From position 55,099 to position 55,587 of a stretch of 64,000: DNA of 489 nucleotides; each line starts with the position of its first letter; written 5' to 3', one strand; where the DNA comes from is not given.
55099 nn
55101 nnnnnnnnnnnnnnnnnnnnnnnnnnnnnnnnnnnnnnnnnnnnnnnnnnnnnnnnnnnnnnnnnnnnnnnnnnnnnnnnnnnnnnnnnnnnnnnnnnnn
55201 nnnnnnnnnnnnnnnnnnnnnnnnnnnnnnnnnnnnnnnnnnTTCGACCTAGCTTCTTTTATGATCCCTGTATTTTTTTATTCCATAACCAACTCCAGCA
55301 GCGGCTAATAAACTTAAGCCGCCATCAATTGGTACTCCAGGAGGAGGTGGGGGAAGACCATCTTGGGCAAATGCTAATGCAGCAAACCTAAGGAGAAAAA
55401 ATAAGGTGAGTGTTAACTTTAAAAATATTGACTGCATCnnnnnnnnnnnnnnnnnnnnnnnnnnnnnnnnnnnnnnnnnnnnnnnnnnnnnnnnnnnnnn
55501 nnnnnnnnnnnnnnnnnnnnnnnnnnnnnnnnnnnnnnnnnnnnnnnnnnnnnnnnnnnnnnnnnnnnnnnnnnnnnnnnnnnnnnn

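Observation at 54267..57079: Four-gene operon joining a T9SS cargo protein to a dedicated exosortase sorting system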

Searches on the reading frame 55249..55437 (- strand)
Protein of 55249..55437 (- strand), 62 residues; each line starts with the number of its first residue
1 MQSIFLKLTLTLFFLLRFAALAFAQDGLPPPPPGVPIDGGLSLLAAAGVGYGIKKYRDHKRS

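Call 3: search_protein_families(library=ncbifam, proteins=[window:55249-55437:-], max_evalue=1)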
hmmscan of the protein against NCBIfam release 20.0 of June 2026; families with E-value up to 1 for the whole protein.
window:55249-55437:- (62 aa): 1 family
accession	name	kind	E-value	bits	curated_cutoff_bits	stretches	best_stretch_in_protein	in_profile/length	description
NF046080.1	PID_CTERM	domain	1.5e-13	50.2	26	1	35-58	1-24/25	PID-CTERM protein-sorting domain-containing protein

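Call 4: search_protein_families(library=pfam, proteins=[window:55249-55437:-], max_evalue=1)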
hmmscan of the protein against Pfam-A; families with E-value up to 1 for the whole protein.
window:55249-55437:- (62 aa): 0 families

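Call 31: find_homologous_proteins(query=window:55249-55437:-, max_evalue=0.001)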
Query window:55249-55437:- (62 aa): 283 proteins with E <= 0.001 among 314 candidates; the best 120 are listed.
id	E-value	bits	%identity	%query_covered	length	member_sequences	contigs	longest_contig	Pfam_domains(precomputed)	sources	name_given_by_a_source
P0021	2.6e-33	130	100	100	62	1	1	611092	PF28310.1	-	-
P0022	4.0e-12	63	64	87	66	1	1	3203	PF28310.1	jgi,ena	-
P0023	1.1e-11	62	64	84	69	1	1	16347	PF28310.1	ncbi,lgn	-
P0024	6.6e-11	59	56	98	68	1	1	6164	PF28310.1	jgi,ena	-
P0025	8.1e-11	59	57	100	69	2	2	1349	PF28310.1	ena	-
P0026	3.2e-10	57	75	58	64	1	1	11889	PF28310.1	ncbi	-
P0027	3.2e-10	57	75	58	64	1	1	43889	PF28310.1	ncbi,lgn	-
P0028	7.8e-10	56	53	94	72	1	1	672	PF28310.1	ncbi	-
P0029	9.2e-10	56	59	85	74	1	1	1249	PF28310.1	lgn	-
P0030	1.5e-9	55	56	87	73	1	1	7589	PF28310.1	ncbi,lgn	-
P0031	1.9e-9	55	54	98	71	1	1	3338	PF28310.1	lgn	-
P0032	2.4e-9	54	55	92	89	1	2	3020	PF28310.1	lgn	-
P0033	3.7e-9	54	82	55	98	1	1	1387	PF28310.1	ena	-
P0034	4.0e-9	54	76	40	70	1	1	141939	PF28310.1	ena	-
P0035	4.9e-9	53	75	58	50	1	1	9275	PF28310.1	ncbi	-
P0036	7.1e-9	53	50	100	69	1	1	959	PF28310.1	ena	-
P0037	7.4e-9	53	74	37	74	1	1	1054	PF28310.1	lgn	-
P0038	7.6e-9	53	53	94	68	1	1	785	PF28310.1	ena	-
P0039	9.5e-9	52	53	97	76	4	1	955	PF28310.1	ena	-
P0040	1.6e-8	52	74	37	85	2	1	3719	PF28310.1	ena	-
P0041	1.6e-8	52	53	90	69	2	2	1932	PF28310.1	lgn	-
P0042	1.6e-8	52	57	85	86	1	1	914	PF28310.1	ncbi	-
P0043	1.8e-8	51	52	100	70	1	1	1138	PF28310.1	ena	-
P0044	1.9e-8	51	81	50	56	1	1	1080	PF28310.1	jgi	jgi:hypothetical protein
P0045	2.1e-8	51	53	100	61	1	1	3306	PF28310.1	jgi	-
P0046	2.1e-8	51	71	66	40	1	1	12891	PF28310.1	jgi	-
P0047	2.1e-8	51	52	100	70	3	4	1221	PF28310.1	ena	-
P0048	2.1e-8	51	50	100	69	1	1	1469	PF28310.1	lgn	-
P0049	2.2e-8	51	48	100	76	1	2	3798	PF28310.1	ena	-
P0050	2.2e-8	51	49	100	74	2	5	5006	PF28310.1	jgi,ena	-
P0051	2.4e-8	51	50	97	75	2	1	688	PF28310.1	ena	-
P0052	2.6e-8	51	51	98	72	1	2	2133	PF28310.1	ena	-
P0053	2.6e-8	51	56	87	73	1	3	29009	PF28310.1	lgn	-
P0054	2.8e-8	51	55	95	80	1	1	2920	PF28310.1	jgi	-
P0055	2.9e-8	51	51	92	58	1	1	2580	PF28310.1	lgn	-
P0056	3.1e-8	51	60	82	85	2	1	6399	PF28310.1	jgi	-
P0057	3.2e-8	51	57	87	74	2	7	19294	PF28310.1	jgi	jgi:hypothetical protein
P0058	3.2e-8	51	54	87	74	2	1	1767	PF28310.1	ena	-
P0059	3.2e-8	51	52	100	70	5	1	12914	PF28310.1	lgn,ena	-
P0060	3.3e-8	51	52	98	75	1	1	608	PF28310.1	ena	-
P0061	3.3e-8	51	63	65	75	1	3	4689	PF28310.1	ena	-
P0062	3.3e-8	51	64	68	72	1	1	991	PF28310.1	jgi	jgi:hypothetical protein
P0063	3.4e-8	51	52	94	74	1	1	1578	PF28310.1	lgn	-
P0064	3.4e-8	51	52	89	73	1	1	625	PF28310.1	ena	-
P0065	3.6e-8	51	65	69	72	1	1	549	PF28310.1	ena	-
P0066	3.6e-8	51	67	68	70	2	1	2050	PF28310.1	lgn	-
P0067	3.7e-8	50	75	45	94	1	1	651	PF28310.1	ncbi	-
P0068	3.7e-8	50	76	55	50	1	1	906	PF28310.1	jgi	-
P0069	3.9e-8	50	53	85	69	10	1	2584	PF28310.1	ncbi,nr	ncbi:MAG TPA: hypothetical protein VK483_02690 [Chitinophagaceae bacterium]|nr:hypothetical protein 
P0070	4.0e-8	50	51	100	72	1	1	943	PF28310.1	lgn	-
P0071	4.2e-8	50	51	100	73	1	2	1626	PF28310.1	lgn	-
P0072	4.2e-8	50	44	100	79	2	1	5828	PF28310.1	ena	-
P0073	4.4e-8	50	52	90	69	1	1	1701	PF28310.1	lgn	-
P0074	4.6e-8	50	64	68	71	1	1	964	PF28310.1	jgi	jgi:hypothetical protein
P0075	4.8e-8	50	51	100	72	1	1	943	PF28310.1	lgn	-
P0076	5.0e-8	50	51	100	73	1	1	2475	PF28310.1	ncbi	-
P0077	5.1e-8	50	65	69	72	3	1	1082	PF28310.1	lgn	-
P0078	5.4e-8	50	55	92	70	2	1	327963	PF28310.1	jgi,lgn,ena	-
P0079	5.5e-8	50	52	94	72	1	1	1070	PF28310.1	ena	-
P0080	5.7e-8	50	53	85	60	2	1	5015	PF28310.1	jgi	jgi:hypothetical protein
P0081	5.8e-8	50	71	39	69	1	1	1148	PF28310.1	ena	-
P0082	5.9e-8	50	51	100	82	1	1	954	PF28310.1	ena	-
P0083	7.3e-8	50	47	100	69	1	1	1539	PF28310.1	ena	-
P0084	7.4e-8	50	62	68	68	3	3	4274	PF28310.1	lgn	-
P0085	7.5e-8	50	53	92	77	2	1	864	PF28310.1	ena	-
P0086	8.1e-8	49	48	97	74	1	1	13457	PF28310.1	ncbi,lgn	-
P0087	8.3e-8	49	63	65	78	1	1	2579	PF28310.1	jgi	jgi:hypothetical protein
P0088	8.5e-8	49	49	100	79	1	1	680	PF28310.1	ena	-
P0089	9.1e-8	49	54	87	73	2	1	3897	PF28310.1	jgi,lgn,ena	-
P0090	1.1e-7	49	58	42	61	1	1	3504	PF28310.1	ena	-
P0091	1.1e-7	49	60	69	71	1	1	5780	PF28310.1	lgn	-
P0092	1.2e-7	49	50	94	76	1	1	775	PF28310.1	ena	-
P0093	1.2e-7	49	79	21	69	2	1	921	PF28310.1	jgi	jgi:hypothetical protein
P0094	1.2e-7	49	77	50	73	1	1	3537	PF28310.1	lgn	-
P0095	1.3e-7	49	52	87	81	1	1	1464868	PF28310.1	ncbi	ncbi:MAG: hypothetical protein QM791_02595 [Ferruginibacter sp.]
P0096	1.4e-7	49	51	95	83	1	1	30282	PF28310.1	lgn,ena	-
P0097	1.5e-7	49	50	94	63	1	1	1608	PF28310.1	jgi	-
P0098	1.5e-7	49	53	89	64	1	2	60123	PF28310.1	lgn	-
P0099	1.6e-7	48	45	85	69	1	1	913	PF28310.1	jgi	jgi:hypothetical protein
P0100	1.7e-7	48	51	94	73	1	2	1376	PF28310.1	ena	-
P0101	1.7e-7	48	49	95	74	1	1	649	PF28310.1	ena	-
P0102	1.8e-7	48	55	85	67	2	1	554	PF28310.1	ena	-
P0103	1.8e-7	48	67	63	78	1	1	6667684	PF28310.1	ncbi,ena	-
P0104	1.8e-7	48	53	85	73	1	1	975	PF28310.1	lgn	-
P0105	2.0e-7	48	74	55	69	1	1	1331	PF28310.1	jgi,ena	-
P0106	2.1e-7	48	43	85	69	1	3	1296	PF28310.1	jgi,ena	-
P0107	2.2e-7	48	53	85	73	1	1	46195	PF28310.1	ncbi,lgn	-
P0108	2.3e-7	48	57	71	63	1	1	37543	PF28310.1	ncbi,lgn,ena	-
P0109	2.4e-7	48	50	98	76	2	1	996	PF28310.1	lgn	-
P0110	2.4e-7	48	52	87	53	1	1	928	PF28310.1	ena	-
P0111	2.5e-7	48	49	89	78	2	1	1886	PF28310.1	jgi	-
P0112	2.6e-7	48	53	95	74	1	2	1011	PF28310.1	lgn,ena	-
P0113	2.6e-7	48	52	84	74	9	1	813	PF28310.1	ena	-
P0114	2.6e-7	48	53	95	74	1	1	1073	PF28310.1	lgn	-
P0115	2.8e-7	48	57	76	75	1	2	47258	PF28310.1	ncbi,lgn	ncbi:MAG: hypothetical protein ABJB11_15210 [Ferruginibacter sp.]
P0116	2.9e-7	48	77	35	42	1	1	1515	PF28310.1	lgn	-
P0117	2.9e-7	48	64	68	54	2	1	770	PF28310.1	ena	-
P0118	2.9e-7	48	52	92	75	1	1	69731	PF28310.1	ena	-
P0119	3.3e-7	47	78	37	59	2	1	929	PF28310.1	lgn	-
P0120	3.5e-7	47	52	94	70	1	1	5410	PF28310.1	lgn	-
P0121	3.5e-7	47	53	69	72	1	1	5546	PF28310.1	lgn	-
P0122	4.0e-7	47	50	98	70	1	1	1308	PF28310.1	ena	-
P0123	4.2e-7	47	51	95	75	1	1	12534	PF28310.1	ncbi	ncbi:hypothetical protein BH11BAC3_BH11BAC3_34820 [soil metagenome]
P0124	4.2e-7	47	52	98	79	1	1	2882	PF28310.1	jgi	jgi:hypothetical protein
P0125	4.3e-7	47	46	95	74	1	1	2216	PF28310.1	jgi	jgi:hypothetical protein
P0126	4.5e-7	47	66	66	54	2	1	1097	PF28310.1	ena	-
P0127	4.5e-7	47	55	85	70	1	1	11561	PF28310.1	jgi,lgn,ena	-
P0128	4.7e-7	47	51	97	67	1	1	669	PF28310.1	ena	-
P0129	5.1e-7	47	56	87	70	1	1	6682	PF28310.1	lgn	-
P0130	5.3e-7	47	50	98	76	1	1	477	PF28310.1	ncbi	-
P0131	5.5e-7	47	51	94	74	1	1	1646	PF28310.1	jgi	jgi:hypothetical protein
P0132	5.9e-7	47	48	74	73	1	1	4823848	PF28310.1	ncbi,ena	-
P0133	5.9e-7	47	49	100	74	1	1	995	PF28310.1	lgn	-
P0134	6.3e-7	47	58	65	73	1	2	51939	PF28310.1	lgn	-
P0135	6.7e-7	47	45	98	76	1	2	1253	PF28310.1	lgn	-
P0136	7.2e-7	46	51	95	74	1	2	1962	PF28310.1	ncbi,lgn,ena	-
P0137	7.7e-7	46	71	55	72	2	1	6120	PF28310.1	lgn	-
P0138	8.0e-7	46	48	98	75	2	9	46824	PF28310.1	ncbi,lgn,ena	-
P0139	8.1e-7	46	59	65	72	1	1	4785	PF28310.1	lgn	-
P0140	8.5e-7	46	52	84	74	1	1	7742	PF28310.1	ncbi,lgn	-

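Call 63: find_encoding_contigs(protein=P0103, flank=5000, max_places=2)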
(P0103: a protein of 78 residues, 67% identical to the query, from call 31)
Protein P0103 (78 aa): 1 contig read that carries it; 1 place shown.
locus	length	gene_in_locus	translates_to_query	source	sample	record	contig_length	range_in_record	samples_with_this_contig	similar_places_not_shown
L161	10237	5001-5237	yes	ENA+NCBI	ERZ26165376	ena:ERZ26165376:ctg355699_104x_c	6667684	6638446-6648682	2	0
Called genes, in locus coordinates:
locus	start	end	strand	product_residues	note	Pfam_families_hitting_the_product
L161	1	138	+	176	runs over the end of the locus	PF07659:DUF1599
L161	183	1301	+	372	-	PF07291:MauE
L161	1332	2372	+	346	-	PF19300:BPD_transp_1_N, PF00528:BPD_transp_1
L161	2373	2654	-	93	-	PF05258:DciA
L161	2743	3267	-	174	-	PF11138:DUF2911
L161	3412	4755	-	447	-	-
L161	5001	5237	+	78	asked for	PF28310:PID_CTERM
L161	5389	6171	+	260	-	PF02563:Poly_export, PF22461:SLBB_2 (weak)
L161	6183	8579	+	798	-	-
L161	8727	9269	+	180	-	PF02357:NusG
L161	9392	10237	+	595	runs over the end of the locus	PF13522:GATase_6, PF13537:GATase_7, PF00733:Asn_synthase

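Call 64: find_encoding_contigs(protein=P0132, flank=5000, max_places=2)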
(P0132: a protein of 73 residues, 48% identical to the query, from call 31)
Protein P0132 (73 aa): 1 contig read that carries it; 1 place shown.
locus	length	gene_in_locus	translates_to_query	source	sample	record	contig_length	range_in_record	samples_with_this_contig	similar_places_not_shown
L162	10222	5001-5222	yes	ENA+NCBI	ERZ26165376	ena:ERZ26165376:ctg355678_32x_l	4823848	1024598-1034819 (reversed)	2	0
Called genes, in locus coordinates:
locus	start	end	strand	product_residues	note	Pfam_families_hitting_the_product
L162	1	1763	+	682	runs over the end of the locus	PF18911:PKD_4 (faint), PF13585:CHU_C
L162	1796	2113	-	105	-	PF09394:Inhibitor_I42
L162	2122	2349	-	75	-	PF09360:zf-CDGSH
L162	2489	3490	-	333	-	PF08557:Lipid_DES, PF00487:FA_desaturase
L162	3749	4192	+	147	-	PF12869:tRNA_anti-like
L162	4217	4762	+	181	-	PF04264:YceI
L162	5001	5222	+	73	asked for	PF28310:PID_CTERM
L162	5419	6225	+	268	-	PF02563:Poly_export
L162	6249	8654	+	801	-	-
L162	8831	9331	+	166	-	PF02357:NusG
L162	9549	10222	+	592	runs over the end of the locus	PF13522:GATase_6, PF13537:GATase_7, PF00733:Asn_synthase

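Call 65: find_encoding_contigs(protein=P0095, flank=5000, max_places=2)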
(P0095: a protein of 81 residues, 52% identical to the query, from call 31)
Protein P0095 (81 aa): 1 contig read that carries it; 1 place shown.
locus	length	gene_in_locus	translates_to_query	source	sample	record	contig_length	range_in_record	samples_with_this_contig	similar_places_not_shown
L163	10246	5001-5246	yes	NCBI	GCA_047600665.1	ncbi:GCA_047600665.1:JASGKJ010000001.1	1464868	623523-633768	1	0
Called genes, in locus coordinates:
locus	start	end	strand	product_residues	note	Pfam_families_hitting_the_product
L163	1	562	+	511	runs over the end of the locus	PF02366:PMT (weak), PF13231:PMT_2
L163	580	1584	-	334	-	PF26334:Gtf3_N, PF26337:Gtf3_C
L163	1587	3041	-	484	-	PF01943:Polysacc_synt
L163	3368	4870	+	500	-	PF01943:Polysacc_synt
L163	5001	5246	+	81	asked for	PF28310:PID_CTERM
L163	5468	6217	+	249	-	PF02563:Poly_export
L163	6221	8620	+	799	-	-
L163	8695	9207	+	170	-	PF02357:NusG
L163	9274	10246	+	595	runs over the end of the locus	PF13522:GATase_6, PF13537:GATase_7, PF00733:Asn_synthase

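Call 66: find_encoding_contigs(protein=P0078, flank=5000, max_places=1)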
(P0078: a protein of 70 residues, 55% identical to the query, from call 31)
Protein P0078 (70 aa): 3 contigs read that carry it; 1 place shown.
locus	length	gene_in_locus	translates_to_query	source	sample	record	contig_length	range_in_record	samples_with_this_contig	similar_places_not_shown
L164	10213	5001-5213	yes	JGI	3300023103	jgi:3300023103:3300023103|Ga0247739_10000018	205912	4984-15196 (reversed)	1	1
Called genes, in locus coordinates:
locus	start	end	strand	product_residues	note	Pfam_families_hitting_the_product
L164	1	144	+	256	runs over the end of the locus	PF00149:Metallophos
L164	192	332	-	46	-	-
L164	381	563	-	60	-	-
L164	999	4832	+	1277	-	PF18962:Por_Secre_tail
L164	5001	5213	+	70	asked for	PF28310:PID_CTERM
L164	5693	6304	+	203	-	PF08448:PAS_4 (weak)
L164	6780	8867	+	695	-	PF01734:Patatin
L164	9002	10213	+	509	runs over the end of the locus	PF01244:Peptidase_M19 (faint)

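Call 67: find_encoding_contigs(protein=P0034, flank=5000, max_places=1)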
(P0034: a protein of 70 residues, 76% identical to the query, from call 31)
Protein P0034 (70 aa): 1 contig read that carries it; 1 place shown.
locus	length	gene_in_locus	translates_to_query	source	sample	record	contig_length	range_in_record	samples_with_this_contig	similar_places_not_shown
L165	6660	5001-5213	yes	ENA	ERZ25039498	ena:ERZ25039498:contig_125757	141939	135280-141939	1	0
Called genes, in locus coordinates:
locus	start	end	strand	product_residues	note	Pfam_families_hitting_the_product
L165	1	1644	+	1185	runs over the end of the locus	-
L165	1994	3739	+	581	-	-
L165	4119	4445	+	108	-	-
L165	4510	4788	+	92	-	-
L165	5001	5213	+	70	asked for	PF28310:PID_CTERM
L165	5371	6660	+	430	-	?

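Call 68: find_encoding_contigs(protein=P0118, flank=5000, max_places=1)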
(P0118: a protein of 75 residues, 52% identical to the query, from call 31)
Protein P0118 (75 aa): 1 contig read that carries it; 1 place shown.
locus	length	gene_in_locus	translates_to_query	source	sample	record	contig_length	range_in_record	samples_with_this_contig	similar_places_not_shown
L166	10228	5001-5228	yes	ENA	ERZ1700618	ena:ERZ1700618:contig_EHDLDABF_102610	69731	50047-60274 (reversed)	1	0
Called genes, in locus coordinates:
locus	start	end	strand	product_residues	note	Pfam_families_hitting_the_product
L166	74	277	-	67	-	-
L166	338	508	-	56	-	-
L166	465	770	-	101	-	-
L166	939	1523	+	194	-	PF19081:Ig_7 (faint)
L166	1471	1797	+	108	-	-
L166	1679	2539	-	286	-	-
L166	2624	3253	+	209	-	PF02494:HYR (weak), PF18962:Por_Secre_tail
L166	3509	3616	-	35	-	-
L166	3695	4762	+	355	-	PF18962:Por_Secre_tail (weak)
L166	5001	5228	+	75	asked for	PF28310:PID_CTERM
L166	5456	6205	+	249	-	PF02563:Poly_export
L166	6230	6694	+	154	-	PF02706:Wzz (weak)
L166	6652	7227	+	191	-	-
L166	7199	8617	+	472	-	-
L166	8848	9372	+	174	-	PF02357:NusG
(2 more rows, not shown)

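Call 69: find_encoding_contigs(protein=P0098, flank=5000, max_places=1)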
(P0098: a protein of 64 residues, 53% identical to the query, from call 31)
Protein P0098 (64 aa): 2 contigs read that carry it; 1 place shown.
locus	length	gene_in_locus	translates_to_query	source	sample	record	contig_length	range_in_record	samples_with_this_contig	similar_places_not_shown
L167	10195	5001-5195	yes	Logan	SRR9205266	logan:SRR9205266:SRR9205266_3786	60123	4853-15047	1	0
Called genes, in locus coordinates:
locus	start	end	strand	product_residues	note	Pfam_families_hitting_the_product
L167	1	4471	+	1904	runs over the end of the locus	PF12951:PATR, PF18962:Por_Secre_tail (faint)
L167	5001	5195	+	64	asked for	PF28310:PID_CTERM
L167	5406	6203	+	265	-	PF02563:Poly_export, PF22461:SLBB_2 (faint)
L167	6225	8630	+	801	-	-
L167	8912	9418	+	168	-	PF02357:NusG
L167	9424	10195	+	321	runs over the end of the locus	PF01370:Epimerase, PF04321:RmlD_sub_bind (weak), PF16363:GDP_Man_Dehyd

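Call 72: find_encoding_contigs(protein=P0134, flank=5000, max_places=1)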
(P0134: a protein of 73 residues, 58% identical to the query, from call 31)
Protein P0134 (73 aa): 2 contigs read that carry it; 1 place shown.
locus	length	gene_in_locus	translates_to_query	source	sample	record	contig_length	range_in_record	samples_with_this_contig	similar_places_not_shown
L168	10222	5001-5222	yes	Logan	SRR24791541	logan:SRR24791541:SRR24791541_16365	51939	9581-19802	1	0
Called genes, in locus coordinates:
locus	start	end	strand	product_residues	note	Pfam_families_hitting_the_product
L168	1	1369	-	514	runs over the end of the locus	-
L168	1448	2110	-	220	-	-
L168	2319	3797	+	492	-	PF00587:tRNA-synt_2b, PF03129:HGTP_anticodon, PF09180:ProRS-C_1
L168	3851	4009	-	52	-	-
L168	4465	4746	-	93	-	PF05258:DciA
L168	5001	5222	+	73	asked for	PF28310:PID_CTERM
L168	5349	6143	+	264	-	PF02563:Poly_export, PF22461:SLBB_2 (weak)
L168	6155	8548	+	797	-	-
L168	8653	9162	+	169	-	PF02357:NusG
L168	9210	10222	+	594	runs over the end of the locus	PF13522:GATase_6, PF13537:GATase_7, PF00733:Asn_synthase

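Call 73: find_encoding_contigs(protein=P0138, flank=5000, max_places=1)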
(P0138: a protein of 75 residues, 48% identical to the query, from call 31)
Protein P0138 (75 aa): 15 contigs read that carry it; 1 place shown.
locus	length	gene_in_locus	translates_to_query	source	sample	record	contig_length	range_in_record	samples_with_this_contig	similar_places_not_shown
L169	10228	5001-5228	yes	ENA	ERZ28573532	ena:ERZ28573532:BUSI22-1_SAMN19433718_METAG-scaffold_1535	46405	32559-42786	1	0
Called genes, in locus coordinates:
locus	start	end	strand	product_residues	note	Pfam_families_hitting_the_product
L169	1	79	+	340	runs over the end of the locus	PF00254:FKBP_C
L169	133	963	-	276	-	PF00809:Pterin_bind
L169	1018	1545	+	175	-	PF07659:DUF1599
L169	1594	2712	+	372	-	PF07291:MauE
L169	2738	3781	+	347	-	PF19300:BPD_transp_1_N, PF00528:BPD_transp_1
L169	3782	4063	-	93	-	PF05258:DciA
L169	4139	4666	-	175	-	PF11138:DUF2911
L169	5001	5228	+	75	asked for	PF28310:PID_CTERM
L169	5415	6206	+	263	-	PF02563:Poly_export, PF22461:SLBB_2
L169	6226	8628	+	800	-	-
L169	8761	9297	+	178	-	PF02357:NusG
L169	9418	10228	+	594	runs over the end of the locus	PF13522:GATase_6, PF13537:GATase_7, PF00733:Asn_synthase, PF06508:QueC (faint)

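Call 74: find_encoding_contigs(protein=P0027, flank=5000, max_places=1)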
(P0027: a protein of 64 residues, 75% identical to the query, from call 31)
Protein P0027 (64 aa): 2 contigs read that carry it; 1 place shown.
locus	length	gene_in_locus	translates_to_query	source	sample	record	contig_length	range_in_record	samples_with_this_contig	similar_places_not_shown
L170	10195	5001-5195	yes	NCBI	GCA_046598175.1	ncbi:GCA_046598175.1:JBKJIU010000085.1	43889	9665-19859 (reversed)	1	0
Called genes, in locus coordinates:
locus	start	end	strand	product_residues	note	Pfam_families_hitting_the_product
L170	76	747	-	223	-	PF04366:Ysc84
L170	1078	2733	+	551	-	PF26696:PTL_trimer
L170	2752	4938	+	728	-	-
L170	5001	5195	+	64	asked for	PF28310:PID_CTERM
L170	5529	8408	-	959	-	PF14870:PSII_BNR (faint), PF02012:BNR (faint), PF13088:BNR_2 (faint), PF15902:Sortilin-Vps10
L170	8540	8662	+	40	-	-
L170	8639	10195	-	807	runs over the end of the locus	PF13620:CarboxypepD_reg, PF13715:CarbopepD_reg_2, PF22904:NOMO1-like_2nd (faint), PF07715:Plug, PF00593:TonB_dep_Rec_b-barrel, PF14905:OMP_b-brl_3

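Call 75: find_encoding_contigs(protein=P0108, flank=5000, max_places=1)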
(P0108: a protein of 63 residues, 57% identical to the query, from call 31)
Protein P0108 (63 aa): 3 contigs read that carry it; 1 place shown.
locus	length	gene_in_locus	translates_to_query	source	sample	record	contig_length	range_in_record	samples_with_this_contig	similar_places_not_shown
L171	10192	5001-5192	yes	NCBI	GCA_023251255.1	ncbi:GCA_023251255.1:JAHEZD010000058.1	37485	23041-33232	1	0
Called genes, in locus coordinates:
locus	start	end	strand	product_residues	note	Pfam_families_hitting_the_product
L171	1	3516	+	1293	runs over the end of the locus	-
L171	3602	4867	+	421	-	PF18962:Por_Secre_tail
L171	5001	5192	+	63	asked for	PF28310:PID_CTERM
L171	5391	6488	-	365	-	PF00331:Glyco_hydro_10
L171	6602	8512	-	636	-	PF03629:SASA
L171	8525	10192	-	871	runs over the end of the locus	PF00933:Glyco_hydro_3, PF01915:Glyco_hydro_3_C, PF07691:PA14, PF14310:Fn3-like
